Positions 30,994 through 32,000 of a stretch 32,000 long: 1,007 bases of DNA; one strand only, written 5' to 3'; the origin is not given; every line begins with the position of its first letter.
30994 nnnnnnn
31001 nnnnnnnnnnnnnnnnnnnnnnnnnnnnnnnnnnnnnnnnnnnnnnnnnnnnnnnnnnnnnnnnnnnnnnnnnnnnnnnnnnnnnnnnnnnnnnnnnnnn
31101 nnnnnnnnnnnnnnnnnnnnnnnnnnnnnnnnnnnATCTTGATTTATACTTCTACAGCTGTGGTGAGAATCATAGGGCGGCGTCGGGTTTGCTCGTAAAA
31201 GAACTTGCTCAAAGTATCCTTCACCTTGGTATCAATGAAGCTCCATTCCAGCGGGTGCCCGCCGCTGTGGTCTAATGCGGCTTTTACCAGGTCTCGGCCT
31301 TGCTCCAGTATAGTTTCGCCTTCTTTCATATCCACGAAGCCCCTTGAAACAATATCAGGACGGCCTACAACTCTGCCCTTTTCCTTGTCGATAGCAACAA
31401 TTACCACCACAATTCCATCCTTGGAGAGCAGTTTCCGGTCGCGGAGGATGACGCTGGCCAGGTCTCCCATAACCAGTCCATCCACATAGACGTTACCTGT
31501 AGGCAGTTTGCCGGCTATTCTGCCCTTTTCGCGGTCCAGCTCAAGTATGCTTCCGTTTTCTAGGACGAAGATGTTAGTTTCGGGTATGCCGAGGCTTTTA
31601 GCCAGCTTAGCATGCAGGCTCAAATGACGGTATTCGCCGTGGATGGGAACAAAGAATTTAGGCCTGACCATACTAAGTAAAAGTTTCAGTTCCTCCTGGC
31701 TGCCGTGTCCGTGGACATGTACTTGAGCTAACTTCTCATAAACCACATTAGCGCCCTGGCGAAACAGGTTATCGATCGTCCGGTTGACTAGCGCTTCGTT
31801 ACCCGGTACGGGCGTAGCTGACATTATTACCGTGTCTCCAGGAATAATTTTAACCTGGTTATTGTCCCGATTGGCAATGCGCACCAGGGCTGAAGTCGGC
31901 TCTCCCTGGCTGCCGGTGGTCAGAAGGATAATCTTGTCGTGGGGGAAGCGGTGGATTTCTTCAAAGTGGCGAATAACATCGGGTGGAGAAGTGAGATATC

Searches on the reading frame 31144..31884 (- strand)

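Call 54: search_protein_families(library=pfam, proteins=[window:31144-31884:-], max_evalue=0.01)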
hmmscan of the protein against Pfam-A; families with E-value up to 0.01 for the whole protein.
window:31144-31884:- (246 aa): 3 families
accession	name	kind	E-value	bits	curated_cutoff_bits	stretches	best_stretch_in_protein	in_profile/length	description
PF17770.6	RNase_J_C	-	6.6e-28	98.1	23.8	1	146-246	1-102/102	Ribonuclease J C-terminal domain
PF07521.17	RMMBL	-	1.8e-10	41.1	21.6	1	51-100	7-58/63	Zn-dependent metallo-hydrolase RNA specificity domain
PF22505.1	RNase_J_b_CASP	-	1.9e-10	41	27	1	2-40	88-126/126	Ribonuclease J, beta-CASP domain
